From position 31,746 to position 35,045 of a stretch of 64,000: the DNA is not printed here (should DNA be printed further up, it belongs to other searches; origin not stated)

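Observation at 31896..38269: Two-gene module: giant LRR lipoprotein translationally coupled to the cytosolic PurL-like protein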

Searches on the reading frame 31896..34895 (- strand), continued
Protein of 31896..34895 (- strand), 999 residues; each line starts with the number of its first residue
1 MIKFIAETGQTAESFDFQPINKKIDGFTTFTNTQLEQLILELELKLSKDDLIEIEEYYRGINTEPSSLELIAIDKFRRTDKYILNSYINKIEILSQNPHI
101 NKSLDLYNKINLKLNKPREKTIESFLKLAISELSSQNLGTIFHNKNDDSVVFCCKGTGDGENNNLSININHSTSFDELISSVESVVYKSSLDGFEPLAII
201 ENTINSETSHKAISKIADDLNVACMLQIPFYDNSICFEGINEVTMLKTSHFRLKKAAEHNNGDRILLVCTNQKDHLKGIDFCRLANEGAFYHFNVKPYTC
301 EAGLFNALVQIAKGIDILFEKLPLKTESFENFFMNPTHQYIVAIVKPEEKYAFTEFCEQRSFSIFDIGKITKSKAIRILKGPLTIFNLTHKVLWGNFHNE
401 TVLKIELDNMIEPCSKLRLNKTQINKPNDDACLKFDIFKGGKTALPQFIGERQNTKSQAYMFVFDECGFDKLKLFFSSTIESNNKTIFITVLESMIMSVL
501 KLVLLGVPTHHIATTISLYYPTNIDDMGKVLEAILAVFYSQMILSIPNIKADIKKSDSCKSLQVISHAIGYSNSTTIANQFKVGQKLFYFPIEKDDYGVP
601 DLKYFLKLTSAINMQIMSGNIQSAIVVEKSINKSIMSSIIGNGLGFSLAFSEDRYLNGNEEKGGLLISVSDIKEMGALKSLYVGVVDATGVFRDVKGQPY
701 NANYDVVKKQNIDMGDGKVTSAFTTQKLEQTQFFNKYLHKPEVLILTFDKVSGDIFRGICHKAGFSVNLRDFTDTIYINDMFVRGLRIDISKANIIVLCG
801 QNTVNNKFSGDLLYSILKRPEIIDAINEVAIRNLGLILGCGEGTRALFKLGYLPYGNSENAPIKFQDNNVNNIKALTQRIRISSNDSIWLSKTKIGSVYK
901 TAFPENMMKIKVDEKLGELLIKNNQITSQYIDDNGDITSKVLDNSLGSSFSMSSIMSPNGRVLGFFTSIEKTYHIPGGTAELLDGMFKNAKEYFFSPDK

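Call 65: predict_structure(alignment_id=A3)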
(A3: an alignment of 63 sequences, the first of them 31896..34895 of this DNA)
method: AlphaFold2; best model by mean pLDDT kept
length: 999 residues; sequences in the alignment: 63
mean_pLDDT: 84.4   pTM: 0.89
mean pLDDT of the five models: 84.4, 83.9, 83.7, 83.2, 81.4
residues with pLDDT >= 90: 523; 70-90: 316; 50-70: 113; < 50: 47
segments of 3 or more residues with pLDDT < 50: 1-12, 232-236, 411-428, 710-716
pLDDT, mean of each block of 10 residues (from residue 1): 36 64 89 91 88 91 92 89 86 92 94 77 91 85 78 77 84 74 89 89 67 86 80 52 90 74 95 75 89 89 92 93 84 89 95 94 95 93 92 71 78 39 47 85 92 89 79 92 80 94 95 93 79 95 93 82 91 91 95 91 94 95 90 87 87 59 87 92 91 77 53 51 59 75 94 94 94 82 95 95 58 89 95 94 93 92 81 84 93 94 84 88 92 87 82 93 95 94 96 74
secondary structure, 60 per line:
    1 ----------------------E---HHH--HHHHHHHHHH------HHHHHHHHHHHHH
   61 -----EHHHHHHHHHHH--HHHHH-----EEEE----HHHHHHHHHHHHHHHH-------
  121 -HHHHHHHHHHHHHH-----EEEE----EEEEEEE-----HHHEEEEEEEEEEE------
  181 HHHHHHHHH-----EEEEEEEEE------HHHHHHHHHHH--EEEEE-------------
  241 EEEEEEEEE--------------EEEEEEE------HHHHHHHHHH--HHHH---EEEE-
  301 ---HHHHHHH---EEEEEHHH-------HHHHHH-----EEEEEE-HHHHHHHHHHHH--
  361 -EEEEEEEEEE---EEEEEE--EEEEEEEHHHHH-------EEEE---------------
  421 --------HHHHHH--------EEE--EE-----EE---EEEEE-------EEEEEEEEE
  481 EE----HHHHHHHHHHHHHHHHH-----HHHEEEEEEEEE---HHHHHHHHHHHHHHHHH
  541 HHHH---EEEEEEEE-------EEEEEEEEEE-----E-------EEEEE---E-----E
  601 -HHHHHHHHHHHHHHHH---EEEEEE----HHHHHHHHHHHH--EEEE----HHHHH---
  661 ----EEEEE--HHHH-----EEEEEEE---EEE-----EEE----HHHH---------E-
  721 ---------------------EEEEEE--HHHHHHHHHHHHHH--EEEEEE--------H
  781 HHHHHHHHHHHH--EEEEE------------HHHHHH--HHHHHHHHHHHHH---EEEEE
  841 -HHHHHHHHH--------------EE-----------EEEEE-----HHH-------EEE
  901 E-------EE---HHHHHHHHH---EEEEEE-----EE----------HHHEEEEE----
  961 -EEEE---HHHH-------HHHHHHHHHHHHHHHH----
elements in order (helices of 4 or more, strands of 3 or more residues): H32-41 H48-60 H67-77 H80-84 E90-93 H98-113 H122-135 E141-144 E149-155 E164-174 H181-189 E195-203 H210-220 E223-227 E241-249 E264-270 H277-286 H289-292 E296-299 H304-310 E314-318 H329-334 E340-345 H347-358 E362-371 E375-380 E383-389 H390-394 E402-405 H429-434 E443-445 E460-464 E472-482 H487-503 E512-520 H524-544 E548-555 E563-572 E586-590 H602-617 E621-626 H631-642 E645-648 H653-657 E665-669 H672-675 E681-687 E691-693 E699-701 H706-709 E742-747 H750-763 E766-771 H780-792 E795-799 H812-817 H820-832 E836-840 H842-850 E878-882 E898-901 H914-922 E926-931 E952-956 E962-965 H969-972 H980-995
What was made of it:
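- The AF2 model has pLDDT 84.4 and pTM 0.89 (call 65). The fold is retained with high model confidence (call 65). The predicted fold is confident (call 65).
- Tried and rejected: It worked once 63 sequences were supplied (call 65).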

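Call 67: find_related_loci(query=A4, collection=metagenome_contigs, flank=6000)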
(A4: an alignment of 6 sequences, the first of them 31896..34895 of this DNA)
Query A4 (999 aa) in metagenome_contigs; peptide patterns used: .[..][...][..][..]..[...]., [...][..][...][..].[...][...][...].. (x = any residue, [..] = any of these).
599 stretches matched a pattern (row limit reached: there are more); 2 encode a relative of the query (tblastn E <= 1e-3); 2 distinct loci.
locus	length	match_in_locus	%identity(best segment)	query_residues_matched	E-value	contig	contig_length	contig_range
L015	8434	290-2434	32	280-994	4e-101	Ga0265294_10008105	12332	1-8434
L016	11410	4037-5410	23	527-964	4e-22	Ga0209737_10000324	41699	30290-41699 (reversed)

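Call 68: fold_search(model_id=the predicted structure, library=pdb)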
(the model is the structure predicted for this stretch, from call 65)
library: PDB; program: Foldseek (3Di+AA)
matches with E <= 10: 1720; with E <= 0.001: 112
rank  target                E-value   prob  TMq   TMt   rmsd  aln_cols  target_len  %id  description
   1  6jt9                  5.4e-41  1.00  0.68  0.55   8.0      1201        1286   12  Crystal Structure of D464A mutant of FGAM Synthetase (released 2020-03-04)
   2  4lgy                  1.7e-40  1.00  0.70  0.56   7.3      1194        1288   13  Importance of Hydrophobic Cavities in Allosteric Regulation of Formylglycinamide Synthetase: Insight from Xenon Trapping (released 2013-12-11)
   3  7dw7                  4.9e-40  1.00  0.68  0.54   7.9      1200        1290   12  Crystal Structure of N1051A mutant of Formylglycinamidine Synthetase (released 2022-01-19)
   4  4l78                  8.8e-40  1.00  0.70  0.56   7.2      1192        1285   12  Xenon Trapping and Statistical Coupling Analysis Uncover Regions Important for Structure and Function of Multidomain Pro (released 2013-12-11)
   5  6lyo                  1.5e-39  1.00  0.70  0.56   7.3      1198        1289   12  Crystal Structure of H296A mutant of Formylglycinamidine Synthetase (released 2021-02-17)
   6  6jt8                  2.0e-39  1.00  0.69  0.55   8.1      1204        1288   12  Crystal structure of 450-451_deletion mutant of FGAM Synthetase (released 2020-03-04)
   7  6lyl                  2.1e-39  1.00  0.70  0.56   7.5      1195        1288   12  Crystal structure of S1052D mutant of Formylglycinamidine synthetase (released 2021-02-17)
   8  6lyk                  2.8e-39  1.00  0.67  0.54   8.1      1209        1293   11  Crystal Structure of R1263A mutant of Formylglycinamidine Synthetase (released 2021-02-17)
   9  6jt7                  3.0e-39  1.00  0.69  0.55   7.9      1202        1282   12  Crystal structure of 452-453_deletion mutant of FGAM Synthetase (released 2020-03-04)
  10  6jta                  4.5e-39  1.00  0.69  0.55   7.9      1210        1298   12  Crystal Structure of D464A L465A mutant of FGAM Synthetase (released 2020-03-04)
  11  6lym                  5.9e-39  1.00  0.67  0.54   8.3      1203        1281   12  Crystal structure of D657A mutant of formylglycinamidine synthetase (released 2021-02-17)
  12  3ugj                  1.2e-38  1.00  0.69  0.55   7.8      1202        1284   12  Formyl Glycinamide ribonucletide amidotransferase from Salmonella Typhimurum: Role of the ATP complexation and glutamina (released 2012-06-06)
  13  1t3t                  1.3e-38  1.00  0.70  0.56   7.3      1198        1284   12  Structure of Formylglycinamide synthetase (released 2004-09-14)
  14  3ujn                  9.7e-38  1.00  0.68  0.55   7.6      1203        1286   12  Formyl Glycinamide Ribonucleotide Amidotransferase from Salmonella Typhimurium : Role of the ATP complexation and glutam (released 2012-06-06)
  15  3umm                  8.5e-37  1.00  0.68  0.54   8.0      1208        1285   12  Formylglycinamide ribonucleotide amidotransferase from Salmonella typhimurium: Role of the ATP complexation and glutamin (released 2012-06-06)
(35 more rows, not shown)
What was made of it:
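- On FGAM synthetase, PurL (TIGR01857 equivalog; EC 6.3.5.3): Foldseek TM is 0.70 to 1T3T, 4LGY and human PFAS (call 68).
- Closest known: Large single-chain FGAM synthetase. Same: TM-score is 0.70 (call 68).
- It matches Salmonella FGAM synthetase 1T3T and human PFAS with TM 0.70 at 12% identity (call 68).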

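Call 72: search_protein_families(library=padloc, proteins=[window:31896-34895:-, L011:6475-6981:+, L014:11166-11771:+], max_evalue=0.01)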
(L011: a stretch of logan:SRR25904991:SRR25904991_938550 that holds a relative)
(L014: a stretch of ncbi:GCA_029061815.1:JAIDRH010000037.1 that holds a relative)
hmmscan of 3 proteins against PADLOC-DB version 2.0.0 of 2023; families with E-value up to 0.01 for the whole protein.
window:31896-34895:- (999 aa): 0 families

L011:6475-6981:+ (168 aa): 0 families

L014:11166-11771:+ (201 aa): 1 family
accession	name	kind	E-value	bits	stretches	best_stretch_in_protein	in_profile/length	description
PDLC02091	Cas5_IIId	-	0.0072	12.8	0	100-154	401-455/709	-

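Call 74: search_dna_similar(query=window:31896-34895:-, collection=phages, mode=protein, max_rows=8, max_evalue=0.001)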
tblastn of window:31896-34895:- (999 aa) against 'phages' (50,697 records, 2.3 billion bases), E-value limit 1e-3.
Records with a match: 16; places in all: 16; records where one place covers at least 80% of the query: 0.
Best place of each record, by identity: <60% 16.
By first word of the organism name: Bacteriophage 16.
By host as written in the record: - 16.
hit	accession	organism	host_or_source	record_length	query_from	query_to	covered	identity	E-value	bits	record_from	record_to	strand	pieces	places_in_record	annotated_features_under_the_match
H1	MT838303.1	Bacteriophage sp.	human fecal samples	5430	312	971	66%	22.4%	8e-20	101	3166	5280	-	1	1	record has no annotation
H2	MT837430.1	Bacteriophage sp.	human fecal samples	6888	302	971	51%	24.8%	5e-8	124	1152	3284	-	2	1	record has no annotation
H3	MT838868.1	Bacteriophage sp.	human fecal samples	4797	491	994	50%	22.4%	7e-15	86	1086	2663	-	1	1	record has no annotation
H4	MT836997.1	Bacteriophage sp.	human fecal samples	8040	564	964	40%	25.0%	4e-14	83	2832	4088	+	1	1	record has no annotation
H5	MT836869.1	Bacteriophage sp.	human fecal samples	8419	583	971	39%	24.1%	7e-10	69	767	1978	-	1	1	record has no annotation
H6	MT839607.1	Bacteriophage sp.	human fecal samples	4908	783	994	21%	30.0%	3e-14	84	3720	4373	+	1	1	record has no annotation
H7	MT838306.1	Bacteriophage sp.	human fecal samples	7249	790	972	18%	31.2%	1e-14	85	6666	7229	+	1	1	record has no annotation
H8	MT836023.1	Bacteriophage sp.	human fecal samples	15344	809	994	19%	29.9%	9e-12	76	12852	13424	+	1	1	record has no annotation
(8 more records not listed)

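Call 75: search_dna_similar(query=window:31896-34895:-, collection=plasmids, mode=protein, max_rows=8, max_evalue=0.001)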
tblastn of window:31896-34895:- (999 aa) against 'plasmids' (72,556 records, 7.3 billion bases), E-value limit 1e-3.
Records with a match: 6; places in all: 6; records where one place covers at least 80% of the query: 0.
Best place of each record, by identity: <60% 6.
By first word of the organism name: Streptococcus 1; Acetoanaerobium 1; Fusobacterium 1; Ilyobacter 1; Subdoligranulum 1; Monoglobus 1.
By predicted mobility (MOB-suite, as given by PLSDB): non-mobilizable 6.
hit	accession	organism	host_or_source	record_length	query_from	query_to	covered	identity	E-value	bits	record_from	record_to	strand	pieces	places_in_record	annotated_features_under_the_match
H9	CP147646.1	Streptococcus agalactiae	Homo sapiens,mixed ...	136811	738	994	26%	29.9%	2e-9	70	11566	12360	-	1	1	phosphoribosylformylglycinamidine synthase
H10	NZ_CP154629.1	Acetoanaerobium noterae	cell culture,Sludge of a digestion ...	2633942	740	991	25%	26.9%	2e-11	76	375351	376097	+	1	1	none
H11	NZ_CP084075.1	Fusobacterium vincentii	-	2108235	738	964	23%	28.4%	1e-8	67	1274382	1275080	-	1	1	none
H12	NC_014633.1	Ilyobacter polytropus DSM 2926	marine mud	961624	741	964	22%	27.9%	4e-12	79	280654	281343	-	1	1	phosphoribosylformylglycinamidine synthase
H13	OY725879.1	Subdoligranulum variabile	-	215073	790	972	18%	29.8%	1e-12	81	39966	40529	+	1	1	none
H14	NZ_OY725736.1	Monoglobus pectinilyticus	-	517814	790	971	18%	29.4%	2e-8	66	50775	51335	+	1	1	phosphoribosylformylglycinamidine synthase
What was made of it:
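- Tried and rejected: Only distant genuine PurL hits in phages and plasmids (calls 74, 75).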

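Call 81: search_protein_families(library=pfam, proteins=[L004:2-2959:+, L010:3-2870:+, L007:1-186:+], max_evalue=0.01)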
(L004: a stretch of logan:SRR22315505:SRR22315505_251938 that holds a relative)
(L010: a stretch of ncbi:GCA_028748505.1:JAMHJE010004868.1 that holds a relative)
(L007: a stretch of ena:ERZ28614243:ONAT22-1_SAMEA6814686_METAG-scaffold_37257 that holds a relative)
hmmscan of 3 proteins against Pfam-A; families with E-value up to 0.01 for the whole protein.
L004:2-2959:+ (985 aa): 3 families
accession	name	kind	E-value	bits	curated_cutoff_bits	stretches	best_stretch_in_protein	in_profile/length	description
PF13306.12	LRR_5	-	7.9e-23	81.2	27.7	3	749-849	16-101/127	BspA type Leucine rich repeat region (6 copies)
PF09479.16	Flg_new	-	6.7e-16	58.6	27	1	3-39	28-65/65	Listeria-Bacteroides repeat domain (List_Bact_rpt)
PF13855.12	LRR_8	-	2.7e-07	30.7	27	0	811-841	11-40/61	Leucine rich repeat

L010:3-2870:+ (955 aa): 2 families
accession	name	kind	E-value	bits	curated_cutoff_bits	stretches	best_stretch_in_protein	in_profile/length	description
PF13306.12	LRR_5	-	3.6e-21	75.8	27.7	2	726-818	13-101/127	BspA type Leucine rich repeat region (6 copies)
PF09479.16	Flg_new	-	2.9e-20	72.6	27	3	31-99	1-65/65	Listeria-Bacteroides repeat domain (List_Bact_rpt)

L007:1-186:+ (61 aa): 0 families

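Call 89: fold_search(model_id=the predicted structure, library=viral)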
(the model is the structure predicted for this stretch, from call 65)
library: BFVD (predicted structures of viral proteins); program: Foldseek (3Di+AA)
matches with E <= 10: 550; with E <= 0.001: 12
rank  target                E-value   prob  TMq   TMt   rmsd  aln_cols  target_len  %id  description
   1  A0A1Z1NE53            9.1e-33  1.00  0.60  0.47   9.3      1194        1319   11  Tegument protein G75 [Common bottlenose dolphin gammaherpesvirus 1 strain Sarasota]
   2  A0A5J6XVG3            1.2e-31  1.00  0.60  0.48   9.2      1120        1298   12  (no name in the UniProt tables at hand)
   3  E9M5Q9                4.8e-31  1.00  0.26  0.21  16.4       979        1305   11  Tegument protein/FGARAT [Cricetid gammaherpesvirus 2]
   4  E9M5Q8                3.5e-30  1.00  0.56  0.44  12.4      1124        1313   12  Tegument protein/FGARAT [Cricetid gammaherpesvirus 2]
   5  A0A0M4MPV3            9.2e-30  1.00  0.50  0.41   9.3       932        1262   13  F18 [Felid gammaherpesvirus 1]
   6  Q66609                3.6e-29  1.00  0.49  0.39  11.5      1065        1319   11  Probable membrane antigen 3 [Equine herpesvirus 2 (strain 86/87)]
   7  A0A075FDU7            6.8e-29  1.00  0.51  0.54   9.5       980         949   12  FGAM-synthase [Epstein-Barr virus (strain GD1)]
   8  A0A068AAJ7            2.2e-28  1.00  0.46  0.35  12.1       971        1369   11  Orf3 [Alcelaphine gammaherpesvirus 2]
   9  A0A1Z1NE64            4.6e-28  1.00  0.52  0.41   8.4       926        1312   11  Protein G3 [Common bottlenose dolphin gammaherpesvirus 1 strain Sarasota]
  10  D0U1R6                1.6e-24  1.00  0.34  0.28  13.4       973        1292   11  Protein G75A [Wood mouse herpesvirus]
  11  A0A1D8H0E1            7.7e-12  1.00  0.26  0.43   6.8       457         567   13  Tegument protein (Fragment) [Sea otter herpesvirus]
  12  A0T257                1.2e-07  1.00  0.17  0.52   6.3       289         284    9  ORF75E (Fragment) [Human herpesvirus 8]
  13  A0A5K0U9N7            1.0e-03  1.00  0.15  0.42   8.7       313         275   10  Type 1 glutamine amidotransferase [Yasminevirus sp. GU-2018]
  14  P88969                2.8e-03  0.60  0.12  0.22  21.8       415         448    8  ORF75 (Fragment) [Human herpesvirus 8]
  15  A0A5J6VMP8            1.1e-02  0.23  0.07  0.11  26.5       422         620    8  Elongation factor Tu GTP binding domain protein [Megaviridae environmental sample]
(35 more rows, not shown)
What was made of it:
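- Closest known: Gammaherpesvirus tegument vFGARAT / pseudo-GAT proteins. Same: Fold match TM 0.5-0.6, E about 1e-33 to 1e-28 (call 89).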
